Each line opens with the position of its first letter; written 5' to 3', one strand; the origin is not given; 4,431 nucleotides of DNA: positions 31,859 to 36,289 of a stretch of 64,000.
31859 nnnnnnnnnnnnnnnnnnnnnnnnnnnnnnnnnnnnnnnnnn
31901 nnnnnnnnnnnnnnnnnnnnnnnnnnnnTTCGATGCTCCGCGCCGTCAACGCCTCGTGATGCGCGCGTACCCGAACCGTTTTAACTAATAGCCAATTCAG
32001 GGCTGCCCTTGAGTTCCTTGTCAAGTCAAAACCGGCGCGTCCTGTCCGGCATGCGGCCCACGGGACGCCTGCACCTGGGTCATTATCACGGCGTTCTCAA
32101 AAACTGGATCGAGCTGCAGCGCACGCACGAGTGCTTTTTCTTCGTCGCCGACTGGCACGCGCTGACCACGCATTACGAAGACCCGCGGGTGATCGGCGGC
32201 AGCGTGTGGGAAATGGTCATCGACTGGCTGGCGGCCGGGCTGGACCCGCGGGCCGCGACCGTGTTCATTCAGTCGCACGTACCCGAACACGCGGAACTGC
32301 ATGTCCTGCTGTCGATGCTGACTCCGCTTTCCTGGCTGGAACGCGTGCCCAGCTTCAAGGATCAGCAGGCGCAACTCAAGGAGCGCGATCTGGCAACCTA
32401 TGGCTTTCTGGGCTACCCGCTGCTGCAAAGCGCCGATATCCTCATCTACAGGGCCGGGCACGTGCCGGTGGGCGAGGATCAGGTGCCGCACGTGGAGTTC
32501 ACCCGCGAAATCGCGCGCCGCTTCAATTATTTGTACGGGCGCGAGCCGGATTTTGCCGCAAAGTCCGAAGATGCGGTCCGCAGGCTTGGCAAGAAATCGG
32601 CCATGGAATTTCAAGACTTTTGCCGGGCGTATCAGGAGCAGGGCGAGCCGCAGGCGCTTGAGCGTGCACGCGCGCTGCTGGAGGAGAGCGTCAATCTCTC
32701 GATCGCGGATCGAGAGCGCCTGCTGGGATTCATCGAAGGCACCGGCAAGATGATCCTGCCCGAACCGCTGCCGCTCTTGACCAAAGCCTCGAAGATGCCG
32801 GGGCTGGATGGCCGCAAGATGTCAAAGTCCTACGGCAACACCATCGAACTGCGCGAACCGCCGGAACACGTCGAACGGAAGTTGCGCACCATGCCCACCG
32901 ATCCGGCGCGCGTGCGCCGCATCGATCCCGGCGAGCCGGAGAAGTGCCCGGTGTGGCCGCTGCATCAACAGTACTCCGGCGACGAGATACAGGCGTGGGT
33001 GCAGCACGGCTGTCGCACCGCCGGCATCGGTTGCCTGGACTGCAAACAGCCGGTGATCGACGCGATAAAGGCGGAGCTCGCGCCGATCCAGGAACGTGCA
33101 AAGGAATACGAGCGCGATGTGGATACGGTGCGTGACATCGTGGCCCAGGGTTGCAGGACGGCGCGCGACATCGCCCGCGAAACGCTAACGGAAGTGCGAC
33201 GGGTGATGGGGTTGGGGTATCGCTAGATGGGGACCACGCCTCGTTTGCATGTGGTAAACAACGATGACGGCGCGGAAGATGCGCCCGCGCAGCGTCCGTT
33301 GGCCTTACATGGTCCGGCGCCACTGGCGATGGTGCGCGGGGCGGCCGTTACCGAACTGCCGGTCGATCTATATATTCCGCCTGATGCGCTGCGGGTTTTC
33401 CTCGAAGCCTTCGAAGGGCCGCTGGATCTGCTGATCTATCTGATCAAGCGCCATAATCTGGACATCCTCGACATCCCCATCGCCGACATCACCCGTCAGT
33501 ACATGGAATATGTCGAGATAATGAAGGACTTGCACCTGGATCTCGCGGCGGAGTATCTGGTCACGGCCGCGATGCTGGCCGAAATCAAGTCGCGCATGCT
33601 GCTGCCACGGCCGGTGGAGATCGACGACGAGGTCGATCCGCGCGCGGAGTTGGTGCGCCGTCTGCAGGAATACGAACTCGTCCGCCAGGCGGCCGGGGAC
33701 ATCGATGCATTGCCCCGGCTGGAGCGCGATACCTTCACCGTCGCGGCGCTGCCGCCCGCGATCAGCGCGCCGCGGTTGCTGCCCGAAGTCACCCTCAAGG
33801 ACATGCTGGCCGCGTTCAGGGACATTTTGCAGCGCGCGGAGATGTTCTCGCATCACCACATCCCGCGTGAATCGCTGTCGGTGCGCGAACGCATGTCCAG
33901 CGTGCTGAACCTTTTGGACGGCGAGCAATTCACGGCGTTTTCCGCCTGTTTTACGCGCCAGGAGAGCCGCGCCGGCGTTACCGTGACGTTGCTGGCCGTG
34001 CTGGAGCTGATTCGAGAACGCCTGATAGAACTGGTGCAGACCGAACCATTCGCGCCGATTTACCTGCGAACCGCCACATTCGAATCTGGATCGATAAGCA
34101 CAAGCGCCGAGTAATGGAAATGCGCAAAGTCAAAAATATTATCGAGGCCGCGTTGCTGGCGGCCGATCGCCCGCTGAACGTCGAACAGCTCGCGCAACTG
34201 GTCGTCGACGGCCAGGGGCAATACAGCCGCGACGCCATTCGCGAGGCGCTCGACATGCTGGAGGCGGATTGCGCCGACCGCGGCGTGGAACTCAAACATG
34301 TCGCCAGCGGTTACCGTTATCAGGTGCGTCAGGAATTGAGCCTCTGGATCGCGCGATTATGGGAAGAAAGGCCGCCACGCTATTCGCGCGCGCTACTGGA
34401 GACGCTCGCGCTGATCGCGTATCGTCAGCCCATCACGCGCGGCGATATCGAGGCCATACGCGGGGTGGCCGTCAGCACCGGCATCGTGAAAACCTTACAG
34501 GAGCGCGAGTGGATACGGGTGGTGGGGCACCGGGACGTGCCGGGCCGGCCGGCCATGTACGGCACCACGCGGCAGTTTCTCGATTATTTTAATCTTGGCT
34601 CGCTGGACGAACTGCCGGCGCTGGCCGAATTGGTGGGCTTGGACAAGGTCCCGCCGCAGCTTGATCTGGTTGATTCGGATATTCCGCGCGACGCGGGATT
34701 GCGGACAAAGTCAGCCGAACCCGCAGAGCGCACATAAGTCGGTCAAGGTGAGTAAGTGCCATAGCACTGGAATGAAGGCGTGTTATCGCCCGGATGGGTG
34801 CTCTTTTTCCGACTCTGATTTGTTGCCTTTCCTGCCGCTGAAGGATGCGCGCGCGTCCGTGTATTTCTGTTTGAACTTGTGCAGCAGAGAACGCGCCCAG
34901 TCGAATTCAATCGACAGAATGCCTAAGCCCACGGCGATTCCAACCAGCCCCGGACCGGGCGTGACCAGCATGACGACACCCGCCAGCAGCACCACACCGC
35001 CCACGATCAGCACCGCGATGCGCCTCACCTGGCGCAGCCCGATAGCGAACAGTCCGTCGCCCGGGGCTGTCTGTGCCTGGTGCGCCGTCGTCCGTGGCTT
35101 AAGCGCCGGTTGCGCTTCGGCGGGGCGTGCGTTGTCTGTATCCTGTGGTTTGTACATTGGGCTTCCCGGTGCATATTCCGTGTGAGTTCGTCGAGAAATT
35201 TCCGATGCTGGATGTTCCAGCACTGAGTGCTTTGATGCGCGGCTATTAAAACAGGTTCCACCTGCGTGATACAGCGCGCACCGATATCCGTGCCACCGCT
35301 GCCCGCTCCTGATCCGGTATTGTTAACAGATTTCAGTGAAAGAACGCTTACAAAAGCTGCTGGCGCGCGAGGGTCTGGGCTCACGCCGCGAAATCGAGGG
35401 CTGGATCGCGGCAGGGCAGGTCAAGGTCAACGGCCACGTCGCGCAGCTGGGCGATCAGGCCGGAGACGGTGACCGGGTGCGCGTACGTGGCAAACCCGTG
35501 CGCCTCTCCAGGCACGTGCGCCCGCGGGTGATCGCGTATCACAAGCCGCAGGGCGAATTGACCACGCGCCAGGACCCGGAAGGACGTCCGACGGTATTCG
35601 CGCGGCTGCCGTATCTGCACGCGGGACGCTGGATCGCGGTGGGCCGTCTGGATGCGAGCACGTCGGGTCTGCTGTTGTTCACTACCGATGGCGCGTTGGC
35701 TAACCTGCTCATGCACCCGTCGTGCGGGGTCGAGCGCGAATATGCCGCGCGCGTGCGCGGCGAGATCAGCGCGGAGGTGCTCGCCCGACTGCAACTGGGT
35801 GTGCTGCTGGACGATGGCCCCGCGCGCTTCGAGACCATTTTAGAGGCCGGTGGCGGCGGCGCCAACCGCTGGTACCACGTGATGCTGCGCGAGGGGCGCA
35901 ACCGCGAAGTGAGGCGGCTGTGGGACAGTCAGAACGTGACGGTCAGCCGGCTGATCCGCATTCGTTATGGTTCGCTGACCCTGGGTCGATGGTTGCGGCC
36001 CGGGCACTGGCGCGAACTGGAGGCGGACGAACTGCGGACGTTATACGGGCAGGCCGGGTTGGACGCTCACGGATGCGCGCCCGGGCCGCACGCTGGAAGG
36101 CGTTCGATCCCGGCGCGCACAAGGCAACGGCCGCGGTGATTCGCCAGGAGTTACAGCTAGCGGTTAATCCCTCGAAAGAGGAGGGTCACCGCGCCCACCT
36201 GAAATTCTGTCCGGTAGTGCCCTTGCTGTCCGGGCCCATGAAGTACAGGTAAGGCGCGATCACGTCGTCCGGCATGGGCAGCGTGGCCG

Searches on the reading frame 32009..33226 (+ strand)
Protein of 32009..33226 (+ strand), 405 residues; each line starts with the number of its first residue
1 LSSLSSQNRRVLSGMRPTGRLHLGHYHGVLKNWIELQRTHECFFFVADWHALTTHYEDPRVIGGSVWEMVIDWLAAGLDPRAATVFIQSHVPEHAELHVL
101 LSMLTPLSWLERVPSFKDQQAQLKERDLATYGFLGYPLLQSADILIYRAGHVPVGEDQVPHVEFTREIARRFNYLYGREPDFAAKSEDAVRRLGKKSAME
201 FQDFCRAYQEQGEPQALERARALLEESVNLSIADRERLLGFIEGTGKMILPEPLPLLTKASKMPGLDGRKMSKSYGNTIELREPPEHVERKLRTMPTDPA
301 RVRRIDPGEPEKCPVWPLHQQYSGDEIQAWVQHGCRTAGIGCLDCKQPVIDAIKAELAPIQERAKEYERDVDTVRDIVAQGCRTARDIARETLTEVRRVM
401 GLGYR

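Call 29: search_protein_families(library=pfam, proteins=[window:32009-33226:+], max_evalue=0.000001)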
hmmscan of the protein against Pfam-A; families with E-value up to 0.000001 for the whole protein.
window:32009-33226:+ (405 aa): 1 family
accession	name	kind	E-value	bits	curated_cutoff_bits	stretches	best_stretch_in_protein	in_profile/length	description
PF00579.31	tRNA-synt_1b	-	9.9e-63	212.6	21.1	2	8-175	5-177/292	tRNA synthetases class I (W and Y)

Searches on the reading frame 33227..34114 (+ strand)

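Call 29: search_protein_families(library=pfam, proteins=[window:33227-34114:+], max_evalue=0.000001)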
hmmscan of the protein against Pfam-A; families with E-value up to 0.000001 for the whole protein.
window:33227-34114:+ (295 aa): 1 family
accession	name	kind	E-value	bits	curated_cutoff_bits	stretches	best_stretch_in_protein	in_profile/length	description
PF02616.19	SMC_ScpA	-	1.1e-29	104.6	24.6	1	72-280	1-229/232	Segregation and condensation protein ScpA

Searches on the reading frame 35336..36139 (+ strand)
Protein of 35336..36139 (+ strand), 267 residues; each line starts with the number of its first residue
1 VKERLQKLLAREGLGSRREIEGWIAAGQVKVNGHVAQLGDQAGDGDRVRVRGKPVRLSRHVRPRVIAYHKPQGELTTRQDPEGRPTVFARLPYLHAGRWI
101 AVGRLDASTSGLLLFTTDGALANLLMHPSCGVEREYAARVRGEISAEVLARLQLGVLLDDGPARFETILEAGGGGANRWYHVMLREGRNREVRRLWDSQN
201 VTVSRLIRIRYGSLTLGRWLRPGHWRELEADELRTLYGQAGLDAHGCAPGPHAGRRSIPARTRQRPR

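Call 29: search_protein_families(library=pfam, proteins=[window:35336-36139:+], max_evalue=0.000001)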
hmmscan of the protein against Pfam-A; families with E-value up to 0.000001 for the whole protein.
window:35336-36139:+ (267 aa): 2 families
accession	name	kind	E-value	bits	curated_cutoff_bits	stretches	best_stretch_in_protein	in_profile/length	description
PF00849.27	PseudoU_synth_2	-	4.8e-17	63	26.8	1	65-195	2-149/152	RNA pseudouridylate synthase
PF01479.30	S4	-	1.3e-11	44.5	22.8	1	3-48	1-48/48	S4 domain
